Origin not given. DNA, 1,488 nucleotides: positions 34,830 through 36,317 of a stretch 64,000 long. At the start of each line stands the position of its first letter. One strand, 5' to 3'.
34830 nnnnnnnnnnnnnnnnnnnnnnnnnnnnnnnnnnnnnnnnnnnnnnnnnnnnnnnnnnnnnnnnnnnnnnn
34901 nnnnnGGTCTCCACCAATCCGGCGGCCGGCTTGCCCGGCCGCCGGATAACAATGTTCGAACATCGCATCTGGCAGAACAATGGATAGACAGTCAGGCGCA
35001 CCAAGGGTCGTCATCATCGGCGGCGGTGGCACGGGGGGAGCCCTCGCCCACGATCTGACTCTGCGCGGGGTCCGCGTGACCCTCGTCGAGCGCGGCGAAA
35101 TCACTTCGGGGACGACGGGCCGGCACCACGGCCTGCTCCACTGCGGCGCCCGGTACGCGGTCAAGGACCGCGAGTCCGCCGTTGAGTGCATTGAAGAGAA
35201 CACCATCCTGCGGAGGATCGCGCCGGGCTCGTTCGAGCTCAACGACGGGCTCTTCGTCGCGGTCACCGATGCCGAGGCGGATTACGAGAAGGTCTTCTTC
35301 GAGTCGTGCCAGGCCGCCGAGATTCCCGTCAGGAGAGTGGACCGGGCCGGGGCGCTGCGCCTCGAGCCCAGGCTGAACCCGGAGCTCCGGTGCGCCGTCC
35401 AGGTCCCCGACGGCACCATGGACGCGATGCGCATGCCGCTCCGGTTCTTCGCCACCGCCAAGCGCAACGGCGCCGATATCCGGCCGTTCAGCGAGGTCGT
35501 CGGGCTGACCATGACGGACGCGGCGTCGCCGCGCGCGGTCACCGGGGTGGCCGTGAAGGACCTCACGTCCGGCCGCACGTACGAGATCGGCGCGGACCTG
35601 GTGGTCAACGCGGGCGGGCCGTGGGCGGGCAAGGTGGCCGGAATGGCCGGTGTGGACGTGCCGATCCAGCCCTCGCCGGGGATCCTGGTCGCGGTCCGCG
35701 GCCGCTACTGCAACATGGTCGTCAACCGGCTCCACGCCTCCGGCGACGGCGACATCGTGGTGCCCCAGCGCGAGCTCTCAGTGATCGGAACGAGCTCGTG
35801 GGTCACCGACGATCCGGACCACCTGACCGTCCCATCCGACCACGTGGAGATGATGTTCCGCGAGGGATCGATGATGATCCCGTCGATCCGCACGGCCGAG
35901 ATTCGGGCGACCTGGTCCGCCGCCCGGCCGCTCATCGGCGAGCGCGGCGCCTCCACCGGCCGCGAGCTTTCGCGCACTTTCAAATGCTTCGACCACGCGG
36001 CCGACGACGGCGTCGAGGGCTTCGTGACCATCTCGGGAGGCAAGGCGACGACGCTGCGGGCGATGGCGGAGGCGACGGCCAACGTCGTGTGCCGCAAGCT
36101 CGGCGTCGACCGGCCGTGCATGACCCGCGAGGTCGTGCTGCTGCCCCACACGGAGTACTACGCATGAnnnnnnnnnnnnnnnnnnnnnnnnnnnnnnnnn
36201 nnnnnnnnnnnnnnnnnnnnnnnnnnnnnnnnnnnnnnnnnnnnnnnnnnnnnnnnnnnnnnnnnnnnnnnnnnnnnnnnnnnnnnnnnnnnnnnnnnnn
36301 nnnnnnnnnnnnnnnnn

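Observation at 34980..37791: Chimeric glycerol-3-phosphate dehydrogenase: GlpA-type flavoprotein wired to succinate-dehydrogenase-type FeS and membrane-anchor subunits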

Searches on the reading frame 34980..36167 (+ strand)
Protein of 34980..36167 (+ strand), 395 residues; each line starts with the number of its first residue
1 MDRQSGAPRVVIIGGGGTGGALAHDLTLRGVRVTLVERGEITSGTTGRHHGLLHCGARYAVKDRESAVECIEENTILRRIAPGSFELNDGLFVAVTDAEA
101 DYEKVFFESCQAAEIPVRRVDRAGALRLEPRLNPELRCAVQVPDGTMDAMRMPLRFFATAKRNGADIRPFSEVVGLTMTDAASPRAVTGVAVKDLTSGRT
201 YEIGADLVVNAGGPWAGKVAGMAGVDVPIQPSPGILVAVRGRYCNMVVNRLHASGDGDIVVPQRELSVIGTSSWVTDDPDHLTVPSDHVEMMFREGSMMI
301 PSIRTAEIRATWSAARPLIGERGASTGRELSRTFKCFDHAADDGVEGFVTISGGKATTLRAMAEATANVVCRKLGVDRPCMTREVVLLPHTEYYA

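Call 4: search_protein_families(library=pfam, proteins=[window:34980-36167:+], max_evalue=0.1)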
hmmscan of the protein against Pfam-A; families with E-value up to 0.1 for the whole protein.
window:34980-36167:+ (395 aa): 8 families
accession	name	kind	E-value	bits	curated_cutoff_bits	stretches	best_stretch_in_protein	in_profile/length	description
PF01266.30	DAO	-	1.2e-44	153.7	27.9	1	9-357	1-350/353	FAD dependent oxidoreductase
PF00890.30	FAD_binding_2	-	5.6e-09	36.1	20.4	1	10-215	2-204/414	FAD binding domain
PF01494.25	FAD_binding_3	-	4.8e-08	33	22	1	10-52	4-45/349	FAD binding domain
PF13450.12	NAD_binding_8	-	0.00068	20.3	21.9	1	12-51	1-42/68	NAD(P)-binding Rossmann-like domain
PF07992.20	Pyr_redox_2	-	0.0012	18.8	26.1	1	9-43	2-37/291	Pyridine nucleotide-disulphide oxidoreductase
PF13241.12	NAD_binding_7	-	0.0021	19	22.1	1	9-123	9-95/104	Putative NAD(P)-binding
PF00070.33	Pyr_redox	-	0.0023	18.9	22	1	9-40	1-32/82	Pyridine nucleotide-disulphide oxidoreductase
PF02558.23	ApbA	-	0.04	14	22.2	1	10-42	1-32/150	Ketopantoate reductase PanE/ApbA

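Call 5: search_protein_families(library=ncbifam, proteins=[window:34980-36167:+], max_evalue=0.1)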
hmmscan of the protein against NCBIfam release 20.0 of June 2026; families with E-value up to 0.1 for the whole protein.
window:34980-36167:+ (395 aa): 53 families (the best 25 are shown)
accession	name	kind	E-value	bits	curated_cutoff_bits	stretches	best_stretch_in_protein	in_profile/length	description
TIGR03377.1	glycerol3P_GlpA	equivalog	4.6e-129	431.4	552.8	1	10-392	2-380/530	anaerobic glycerol-3-phosphate dehydrogenase subunit GlpA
NF008313.0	PRK11101.1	equivalog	5.4e-109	365.2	425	1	7-387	8-386/548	anaerobic glycerol-3-phosphate dehydrogenase subunit A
NF008899.0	PRK12266.1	equivalog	2e-26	92.6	360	2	130-387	135-392/508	glycerol-3-phosphate dehydrogenase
NF033461.1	glycerol3P_ox_1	equivalog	1.1e-23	83.3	840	1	10-325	21-355/607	type 1 glycerol-3-phosphate oxidase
NF009906.0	PRK13369.1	equivalog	1.2e-20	73.5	352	2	132-386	137-390/502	glycerol-3-phosphate dehydrogenase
TIGR02352.1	thiamin_ThiO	equivalog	1e-16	61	250.8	1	10-318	1-305/351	glycine oxidase ThiO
NF033460.1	glycerol3P_ox_II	equivalog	1.4e-10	40.9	460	1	10-318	4-317/361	type 2 glycerol-3-phosphate oxidase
NF008726.1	PRK11728.1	equivalog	4.1e-08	32.5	299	1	9-246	2-227/389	L-2-hydroxyglutarate oxidase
NF050086.1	pipecolate_AmaA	exception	1.2e-05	24.2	600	1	9-59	27-77/425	L-pipecolate oxidase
TIGR03197.1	MnmC_Cterm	equivalog_domain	1.7e-05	24.1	174.2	1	10-54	2-47/400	FAD-dependent 5-carboxymethylaminomethyl-2-thiouridine(34) oxidoreductase MnmC1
NF002480.1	PRK01747.1-1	equivalog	1.7e-05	23.5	540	1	6-55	247-297/645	bifunctional tRNA (5-methylaminomethyl-2-thiouridine)(34)-methyltransferase MnmC2/FAD-dependent 5-carboxymethylaminomethyl-2-thiouridine(34)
TIGR03364.1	HpnW_proposed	hypoth_equivalog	2.7e-05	23.4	285.1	1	9-143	2-137/365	TIGR03364 family FAD-dependent oxidoreductase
NF001933.0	PRK00711.1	subfamily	4.1e-05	22.8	383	1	108-235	155-276/429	D-amino acid dehydrogenase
NF004780.0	PRK06126.1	subfamily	0.00022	19.7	445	1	8-42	9-43/552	hypothetical protein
NF053717.1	VnlPnlRedVprA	equivalog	0.00062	18.7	600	1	10-55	9-54/481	vinyl phenol reductase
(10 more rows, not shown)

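Call 7: search_solved_structures(query=window:34980-36167:+, max_evalue=0.001)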
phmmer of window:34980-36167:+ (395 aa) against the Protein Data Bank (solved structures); distinct sequences matched with E-value up to 0.001: 20.
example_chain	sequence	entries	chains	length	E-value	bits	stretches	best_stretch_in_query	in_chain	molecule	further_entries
3da1_A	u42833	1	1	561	3e-25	92.2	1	10-385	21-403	Glycerol-3-phosphate dehydrogenase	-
2rgh_A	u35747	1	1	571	6.3e-19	71.4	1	10-384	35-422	Alpha-Glycerophosphate Oxidase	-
2rgo_A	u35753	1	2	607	1e-16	64.1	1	10-325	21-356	Alpha-Glycerophosphate Oxidase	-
4ysh_A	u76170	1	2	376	2.7e-14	56.1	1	10-319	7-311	Glycine oxidase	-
2qcu_A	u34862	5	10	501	9.8e-14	54.3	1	10-387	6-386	Aerobic glycerol-3-phosphate dehydrogenase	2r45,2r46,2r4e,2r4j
1y56_B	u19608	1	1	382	1.5e-10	43.8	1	9-234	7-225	sarcosine oxidase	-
7cyx_A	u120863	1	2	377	3.1e-10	42.8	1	10-339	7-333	Glycine oxidase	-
1pj5_A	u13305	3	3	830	3.7e-07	32.7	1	6-232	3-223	N,N-dimethylglycine oxidase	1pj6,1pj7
3gsi_A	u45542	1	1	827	9.3e-07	31.3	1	8-232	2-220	N,N-dimethylglycine oxidase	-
4x9m_A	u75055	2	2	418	2.4e-06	30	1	9-318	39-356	L-alpha-glycerophosphate oxidase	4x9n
4p9s_A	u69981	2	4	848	4.4e-05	25.8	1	9-232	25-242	Dimethylglycine dehydrogenase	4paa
7fgp_A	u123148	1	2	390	5.5e-05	25.5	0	116-320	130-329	Glycine/D-amino acid oxidase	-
4pab_A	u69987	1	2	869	0.0001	24.6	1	9-232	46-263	Dimethylglycine dehydrogenase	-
24ci_A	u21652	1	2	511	0.00017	23.8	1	165-229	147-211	MonCI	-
23zv_A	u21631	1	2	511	0.00018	23.8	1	165-229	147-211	MonCI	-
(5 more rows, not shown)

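Call 11: find_homologous_proteins(query=window:34980-36167:+, max_evalue=1e-20)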
Query window:34980-36167:+ (395 aa): 4891 proteins with E <= 1e-20 among 8000 candidates; the best 120 are listed.
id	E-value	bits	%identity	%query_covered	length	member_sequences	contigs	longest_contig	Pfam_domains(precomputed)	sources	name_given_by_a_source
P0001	7.9e-253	856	97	100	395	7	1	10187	PF01266.31,PF00890.31,PF01494.26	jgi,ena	jgi:glycerol-3-phosphate dehydrogenase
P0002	2.5e-221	753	84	100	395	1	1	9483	PF01266.31,PF00890.31,PF01494.26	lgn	-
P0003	3.1e-221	752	85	100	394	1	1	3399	PF01266.31,PF00890.31,PF01494.26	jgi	jgi:glycerol-3-phosphate dehydrogenase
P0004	2.2e-220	749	85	100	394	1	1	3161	PF01266.31,PF00890.31,PF01494.26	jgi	jgi:glycerol-3-phosphate dehydrogenase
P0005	1.3e-218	744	84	100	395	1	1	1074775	PF01266.31,PF00890.31,PF01494.26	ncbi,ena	-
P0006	4.4e-218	742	84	100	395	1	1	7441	PF01266.31,PF00890.31,PF01494.26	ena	-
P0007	3.2e-217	739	82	100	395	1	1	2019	PF01266.31,PF00890.31,PF01494.26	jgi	jgi:glycerol-3-phosphate dehydrogenase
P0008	5.0e-214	728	82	100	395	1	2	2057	PF01266.31,PF00890.31,PF01494.26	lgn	-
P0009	9.8e-214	728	81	100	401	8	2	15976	PF01266.31,PF00890.31,PF01494.26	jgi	jgi:glycerol-3-phosphate dehydrogenase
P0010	1.4e-212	724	81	100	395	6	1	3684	PF01266.31,PF00890.31,PF01494.26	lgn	-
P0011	3.4e-212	722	82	94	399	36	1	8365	PF01266.31,PF00890.31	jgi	jgi:glycerol-3-phosphate dehydrogenase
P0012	1.1e-210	718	83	97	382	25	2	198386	PF01266.31,PF00890.31,PF01494.26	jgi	jgi:glycerol-3-phosphate dehydrogenase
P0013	1.0e-208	711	81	100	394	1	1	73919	PF01266.31,PF00890.31,PF01494.26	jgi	jgi:glycerol-3-phosphate dehydrogenase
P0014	2.4e-206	703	79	100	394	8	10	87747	PF01266.31,PF00890.31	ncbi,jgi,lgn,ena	jgi:glycerol-3-phosphate dehydrogenase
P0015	6.2e-206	702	79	100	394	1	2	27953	PF01266.31,PF00890.31,PF01494.26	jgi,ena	-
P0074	3.2e-180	617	70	98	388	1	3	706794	PF01266.31,PF00890.31,PF07992.21,PF00070.34,PF01494.26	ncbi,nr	ncbi:MAG: FAD-dependent oxidoreductase [Ardenticatenaceae bacterium]|nr:FAD-dependent oxidoreductase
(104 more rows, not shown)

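Call 13: find_encoding_contigs(protein=P0005, flank=8000, max_places=2)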
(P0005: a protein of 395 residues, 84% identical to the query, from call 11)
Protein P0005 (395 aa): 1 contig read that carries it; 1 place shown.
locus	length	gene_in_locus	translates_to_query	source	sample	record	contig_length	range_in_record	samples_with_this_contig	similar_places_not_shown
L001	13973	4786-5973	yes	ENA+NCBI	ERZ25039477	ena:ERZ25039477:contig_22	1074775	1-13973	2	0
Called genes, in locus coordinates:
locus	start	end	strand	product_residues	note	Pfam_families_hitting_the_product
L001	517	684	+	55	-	-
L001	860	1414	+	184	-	PF00230:MIP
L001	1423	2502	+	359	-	PF02733:Dak1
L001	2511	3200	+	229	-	PF02734:Dak2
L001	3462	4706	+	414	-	PF00370:FGGY_N, PF02782:FGGY_C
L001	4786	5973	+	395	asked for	PF00890:FAD_binding_2 (faint), PF01266:DAO, PF01494:FAD_binding_3 (faint)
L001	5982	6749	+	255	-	PF13085:Fer2_3, PF12838:Fer4_7 (faint), PF13534:Fer4_17 (faint), PF13183:Fer4_8, PF13237:Fer4_10 (weak)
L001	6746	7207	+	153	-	PF01127:Sdh_cyt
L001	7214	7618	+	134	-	PF01127:Sdh_cyt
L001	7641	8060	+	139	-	PF03610:EIIA-man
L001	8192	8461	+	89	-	PF00381:PTS-HPr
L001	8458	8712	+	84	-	-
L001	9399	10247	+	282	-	PF02896:PEP-utilizers_C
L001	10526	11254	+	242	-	PF00248:Aldo_ket_red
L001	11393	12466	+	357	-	PF04198:Sugar-bind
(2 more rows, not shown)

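Call 14: find_encoding_contigs(protein=P0074, flank=8000, max_places=2)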
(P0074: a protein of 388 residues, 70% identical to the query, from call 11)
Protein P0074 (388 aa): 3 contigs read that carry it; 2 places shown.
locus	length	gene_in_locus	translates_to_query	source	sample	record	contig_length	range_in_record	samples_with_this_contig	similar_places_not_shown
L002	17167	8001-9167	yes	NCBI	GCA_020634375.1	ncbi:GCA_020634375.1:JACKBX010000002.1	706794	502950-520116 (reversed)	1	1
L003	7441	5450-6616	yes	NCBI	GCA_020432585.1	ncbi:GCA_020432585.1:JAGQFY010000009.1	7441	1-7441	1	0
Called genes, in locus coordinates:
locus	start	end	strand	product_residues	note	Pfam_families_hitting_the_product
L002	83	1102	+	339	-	PF12840:HTH_20, PF01022:HTH_5, PF12727:PBP_like, PF13531:SBP_bac_11 (weak)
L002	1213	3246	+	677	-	PF26965:MimR_N (weak), PF01590:GAF (weak), PF08448:PAS_4 (faint), PF00989:PAS, PF00158:Sigma54_activat, PF14532:Sigma54_activ_2, PF25601:AAA_lid_14, PF02954:HTH_8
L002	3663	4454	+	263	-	PF00230:MIP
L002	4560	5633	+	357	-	PF02733:Dak1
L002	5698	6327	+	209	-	PF02734:Dak2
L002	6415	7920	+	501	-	PF00370:FGGY_N, PF02782:FGGY_C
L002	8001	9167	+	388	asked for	PF00070:Pyr_redox (faint), PF00890:FAD_binding_2 (faint), PF01266:DAO, PF01494:FAD_binding_3 (weak), PF07992:Pyr_redox_2 (faint)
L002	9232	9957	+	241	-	PF13085:Fer2_3, PF13187:Fer4_9 (faint), PF13534:Fer4_17 (faint), PF12838:Fer4_7 (faint), PF13183:Fer4_8, PF13237:Fer4_10 (weak)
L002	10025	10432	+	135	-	PF01127:Sdh_cyt, PF02300:Fumarate_red_C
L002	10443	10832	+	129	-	PF01127:Sdh_cyt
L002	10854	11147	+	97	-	-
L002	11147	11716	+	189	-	PF00398:RrnaAD (weak), PF13649:Methyltransf_25 (weak)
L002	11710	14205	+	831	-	PF03610:EIIA-man, PF00381:PTS-HPr, PF05524:PEP-utilisers_N, PF00391:PEP-utilizers, PF02896:PEP-utilizers_C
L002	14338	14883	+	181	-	PF04079:SMC_ScpB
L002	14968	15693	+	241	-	PF01479:S4, PF00849:PseudoU_synth_2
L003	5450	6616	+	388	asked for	PF00070:Pyr_redox (faint), PF00890:FAD_binding_2 (faint), PF01266:DAO, PF01494:FAD_binding_3 (weak), PF07992:Pyr_redox_2 (faint)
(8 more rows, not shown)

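Call 25: search_protein_representatives(protein=window:34980-36167:+)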
Query: 395 residues. Proteins with E-value up to 0.001 (for the whole library): 8284; up to 1e-10: 3126; up to 1e-30: 420. The best 150 are listed.
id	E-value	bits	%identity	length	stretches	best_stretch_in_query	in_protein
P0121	6.8e-169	578.2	70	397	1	8-395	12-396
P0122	6.9e-126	436.7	54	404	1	9-394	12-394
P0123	1.2e-111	389.8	47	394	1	7-394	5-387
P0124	6.0e-107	374.3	49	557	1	9-388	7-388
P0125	1.9e-105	369.4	49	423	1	2-387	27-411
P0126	1.9e-104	366.1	49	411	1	2-391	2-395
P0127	1.5e-98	346.6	73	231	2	258-394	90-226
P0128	2.4e-95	336.1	45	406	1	9-393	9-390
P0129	3.7e-95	335.5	45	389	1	9-394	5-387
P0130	4.0e-95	335.4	47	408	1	10-392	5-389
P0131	6.5e-95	334.7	55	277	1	10-287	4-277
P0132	7.0e-94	331.3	49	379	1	10-389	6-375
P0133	1.1e-93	330.6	43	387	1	7-390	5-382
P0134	4.1e-93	328.8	41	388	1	9-390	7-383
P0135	1.0e-91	324.2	42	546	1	10-389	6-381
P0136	1.5e-91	323.6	43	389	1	7-394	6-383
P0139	3.2e-90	319.3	45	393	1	8-388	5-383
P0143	2.0e-88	313.4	43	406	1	7-395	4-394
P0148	2.1e-87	310.0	41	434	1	7-388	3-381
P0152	2.4e-84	300.0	42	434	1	10-388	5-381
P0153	2.5e-84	299.9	44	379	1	10-387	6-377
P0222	2.1e-69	250.7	41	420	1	9-387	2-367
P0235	1.5e-66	241.3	39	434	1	10-387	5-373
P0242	2.0e-65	237.6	38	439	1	10-390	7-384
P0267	1.6e-60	221.5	40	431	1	10-388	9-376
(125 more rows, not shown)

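Call 31: find_related_loci(query=A4, collection=genome_contigs, flank=7000)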
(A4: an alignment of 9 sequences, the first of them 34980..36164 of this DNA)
Query A4 (395 aa) in genome_contigs; peptide patterns used: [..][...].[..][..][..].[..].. (x = any residue, [..] = any of these).
599 stretches matched a pattern (row limit reached: there are more); 590 encode a relative of the query (tblastn E <= 1e-3); the best 80 are kept; 80 distinct loci.
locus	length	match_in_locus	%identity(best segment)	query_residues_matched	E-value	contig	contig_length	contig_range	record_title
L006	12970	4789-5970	84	1-395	0e+0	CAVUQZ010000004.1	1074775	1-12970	MAG: uncultured Chloroflexia bacterium isolate MFD01299.bin.2.22 genome assembly, contig: contig_22, whole genome shotgu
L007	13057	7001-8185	78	1-395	0e+0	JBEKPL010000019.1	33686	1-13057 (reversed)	MAG: Candidatus Limnocylindrales bacterium isolate SPRUCE 463 SPRUCE_463_19, whole genome shotgun sequence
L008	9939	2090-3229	72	10-394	0e+0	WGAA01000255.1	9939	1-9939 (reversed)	MAG: Anaerolineae bacterium isolate S143_38 k151_434979, whole genome shotgun sequence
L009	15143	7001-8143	73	9-394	0e+0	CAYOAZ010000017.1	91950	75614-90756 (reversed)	MAG TPA_asm: uncultured Anaerolineae bacterium isolate binchicken_co219_180 genome assembly, contig: k141_1486127, whole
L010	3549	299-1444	73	10-395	0e+0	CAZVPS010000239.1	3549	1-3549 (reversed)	MAG TPA_asm: uncultured Anaerolineaceae bacterium isolate SRP302447_co4_448 genome assembly, contig: NODE_76405_length_3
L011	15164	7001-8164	69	2-394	0e+0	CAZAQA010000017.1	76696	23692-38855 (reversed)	MAG TPA_asm: uncultured Anaerolineae bacterium isolate binchicken_co64_79 genome assembly, contig: NODE_148_length_76696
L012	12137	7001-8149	73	8-395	0e+0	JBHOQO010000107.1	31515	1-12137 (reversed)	MAG: Chloroflexota bacterium isolate A0_19 coassembly_Ak141_705272, whole genome shotgun sequence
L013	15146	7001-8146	74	10-395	3e-180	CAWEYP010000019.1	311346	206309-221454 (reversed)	MAG: uncultured Chloroflexia bacterium isolate MFD05942.bin.2.132 genome assembly, contig: contig_6725, whole genome sho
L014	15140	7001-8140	72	11-395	1e-178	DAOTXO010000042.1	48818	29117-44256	MAG TPA_asm: Anaerolineae bacterium isolate H21_261 k133_2340047, whole genome shotgun sequence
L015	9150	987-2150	70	4-395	4e-176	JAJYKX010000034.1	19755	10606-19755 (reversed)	MAG: Chloroflexi bacterium isolate DBS2-1.bin55 NODE_4850_length_19755_cov_7.835541, whole genome shotgun sequence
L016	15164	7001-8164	70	4-395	4e-174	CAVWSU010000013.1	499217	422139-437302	MAG: uncultured Chloroflexia bacterium isolate MFD01299.bin.2.23 genome assembly, contig: contig_58006, whole genome sho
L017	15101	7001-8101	68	24-395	2e-172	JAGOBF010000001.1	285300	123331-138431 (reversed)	MAG: Promineifilum sp. isolate Go_SlAct_bin_419 Go_SlAct_37_length_285300_cov_7.513892, whole genome shotgun sequence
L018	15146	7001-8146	68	10-395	3e-172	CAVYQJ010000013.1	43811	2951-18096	MAG: uncultured Solirubrobacterales bacterium isolate MFD06092.bin.1.58 genome assembly, contig: contig_27605, whole gen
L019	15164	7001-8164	68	1-391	2e-172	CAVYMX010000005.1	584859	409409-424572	MAG: uncultured Solirubrobacterales bacterium isolate MFD05705.bin.2.87 genome assembly, contig: contig_17984, whole gen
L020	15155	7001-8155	69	8-395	3e-172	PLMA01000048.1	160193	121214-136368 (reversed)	MAG: Chloroflexi bacterium isolate fen_1076 73.20120800_E3S.35_contig_309, whole genome shotgun sequence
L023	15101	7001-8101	71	24-394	3e-170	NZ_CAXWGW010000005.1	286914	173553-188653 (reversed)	Cellulomonas sp. T2.31MG-18 isolate Cellulomonas sp. T2.31MG-18 scaffold_5, whole genome shotgun sequence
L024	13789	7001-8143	68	8-391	3e-170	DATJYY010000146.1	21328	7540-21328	MAG TPA_asm: Solirubrobacteraceae bacterium isolate SMAG_U15164 k141_1572862, whole genome shotgun sequence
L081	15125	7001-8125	54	22-394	6e-123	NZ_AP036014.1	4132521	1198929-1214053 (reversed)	Nitratidesulfovibrio sp. HK-II chromosome, complete genome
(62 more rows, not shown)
